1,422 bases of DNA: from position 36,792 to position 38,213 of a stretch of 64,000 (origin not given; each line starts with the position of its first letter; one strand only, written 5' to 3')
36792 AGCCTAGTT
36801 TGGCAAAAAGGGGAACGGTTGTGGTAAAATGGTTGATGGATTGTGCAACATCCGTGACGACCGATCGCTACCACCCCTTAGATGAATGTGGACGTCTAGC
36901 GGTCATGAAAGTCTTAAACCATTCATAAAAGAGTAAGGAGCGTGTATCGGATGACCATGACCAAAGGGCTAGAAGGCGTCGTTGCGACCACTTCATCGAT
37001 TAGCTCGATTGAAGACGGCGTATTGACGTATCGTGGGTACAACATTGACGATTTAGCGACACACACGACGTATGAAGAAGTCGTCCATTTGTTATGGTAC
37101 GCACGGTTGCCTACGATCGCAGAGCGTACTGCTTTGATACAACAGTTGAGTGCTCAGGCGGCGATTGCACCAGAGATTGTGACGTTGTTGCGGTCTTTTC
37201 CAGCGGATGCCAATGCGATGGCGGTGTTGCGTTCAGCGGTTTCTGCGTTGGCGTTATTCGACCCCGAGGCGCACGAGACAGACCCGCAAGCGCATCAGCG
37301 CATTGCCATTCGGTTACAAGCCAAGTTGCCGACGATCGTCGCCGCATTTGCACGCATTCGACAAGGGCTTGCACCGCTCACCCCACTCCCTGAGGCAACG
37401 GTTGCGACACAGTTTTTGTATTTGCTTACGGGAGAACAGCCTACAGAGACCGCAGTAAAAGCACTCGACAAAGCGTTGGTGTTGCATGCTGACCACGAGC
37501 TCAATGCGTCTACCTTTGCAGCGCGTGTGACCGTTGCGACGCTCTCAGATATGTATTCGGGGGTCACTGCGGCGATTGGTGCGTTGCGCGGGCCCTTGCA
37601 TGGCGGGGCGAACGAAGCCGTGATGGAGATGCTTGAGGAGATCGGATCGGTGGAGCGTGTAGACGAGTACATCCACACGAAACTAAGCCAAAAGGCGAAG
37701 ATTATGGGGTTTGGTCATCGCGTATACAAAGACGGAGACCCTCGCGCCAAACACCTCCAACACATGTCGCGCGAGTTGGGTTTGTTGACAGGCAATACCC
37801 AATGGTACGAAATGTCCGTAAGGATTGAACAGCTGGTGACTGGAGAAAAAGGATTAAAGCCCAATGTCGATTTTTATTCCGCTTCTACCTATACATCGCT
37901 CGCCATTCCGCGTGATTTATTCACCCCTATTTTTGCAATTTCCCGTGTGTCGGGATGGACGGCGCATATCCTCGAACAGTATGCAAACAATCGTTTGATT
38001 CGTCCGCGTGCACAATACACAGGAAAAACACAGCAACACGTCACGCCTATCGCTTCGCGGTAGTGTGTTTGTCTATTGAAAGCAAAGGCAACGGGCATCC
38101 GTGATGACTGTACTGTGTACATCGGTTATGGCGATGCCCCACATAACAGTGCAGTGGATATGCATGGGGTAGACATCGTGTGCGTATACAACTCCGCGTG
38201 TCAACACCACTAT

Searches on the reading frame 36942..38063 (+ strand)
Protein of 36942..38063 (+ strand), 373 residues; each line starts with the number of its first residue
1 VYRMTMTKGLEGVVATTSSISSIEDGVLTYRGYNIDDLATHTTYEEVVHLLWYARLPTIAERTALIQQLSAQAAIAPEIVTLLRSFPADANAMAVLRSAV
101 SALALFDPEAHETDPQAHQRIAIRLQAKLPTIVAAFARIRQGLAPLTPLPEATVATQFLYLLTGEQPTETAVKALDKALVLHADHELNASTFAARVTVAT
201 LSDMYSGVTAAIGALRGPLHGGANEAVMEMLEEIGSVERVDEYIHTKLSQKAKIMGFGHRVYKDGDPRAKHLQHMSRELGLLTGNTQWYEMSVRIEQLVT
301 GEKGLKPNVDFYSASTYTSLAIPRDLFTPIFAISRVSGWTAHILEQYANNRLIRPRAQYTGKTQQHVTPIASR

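Call 18: search_protein_families(library=ncbifam, proteins=[window:36942-38063:+])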
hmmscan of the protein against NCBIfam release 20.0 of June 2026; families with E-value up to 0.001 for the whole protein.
window:36942-38063:+ (373 aa): 21 families
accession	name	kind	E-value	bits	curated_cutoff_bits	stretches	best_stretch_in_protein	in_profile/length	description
NF010637.0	PRK14034.1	equivalog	1.7e-171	570.2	594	1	4-373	1-371/372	citrate synthase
TIGR01800.1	cit_synth_II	subfamily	5.1e-153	509.2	421.3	1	8-373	1-368/368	2-methylcitrate synthase/citrate synthase II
NF010638.0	PRK14035.1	equivalog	5.6e-152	505.8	572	1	4-373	2-372/372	citrate synthase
NF041301.1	Cit_synth_Halo_CitZ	equivalog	7.6e-136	453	550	1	6-373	5-379/379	citrate synthase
NF010636.0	PRK14033.1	equivalog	2.2e-123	411.8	479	1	4-369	7-374/376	bifunctional 2-methylcitrate synthase/citrate synthase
NF010639.0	PRK14036.1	equivalog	7.7e-123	409.9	502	1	3-373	3-378/379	citrate synthase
NF009006.1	PRK12351.1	equivalog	2.2e-109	365.3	550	1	7-373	7-376/376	bifunctional 2-methylcitrate synthase/citrate synthase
NF041157.1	Cit_synThplmales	equivalog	1.2e-106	357.1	590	1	4-373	2-376/377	citrate synthase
NF009004.0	PRK12349.1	equivalog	4.2e-105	351.6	508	1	6-366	7-370/372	citrate synthase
NF010640.0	PRK14037.1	subfamily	1e-95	320.8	504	1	5-373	3-377/377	citrate synthase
NF004126.0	PRK05614.1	equivalog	8e-91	304.6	505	1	5-372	44-429/430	citrate synthase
TIGR01798.1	cit_synth_I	equivalog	2.5e-80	270.2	485.15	1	5-366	31-411/412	citrate synthase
NF009005.0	PRK12350.1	subfamily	2.9e-79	266.9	332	1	6-367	4-355/366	citrate synthase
NF010635.0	PRK14032.1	subfamily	2.3e-65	220.9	426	1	24-367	65-443/448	citrate synthase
NF004869.0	PRK06224.1-6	subfamily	1.6e-35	122.7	212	1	158-362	36-251/263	citryl-CoA lyase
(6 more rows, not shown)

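Call 50: find_encoding_contigs(protein=window:36942-38063:+, flank=6000, max_places=6)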
Protein window:36942-38063:+ (373 aa): no gene with exactly this product is on record in the collection.
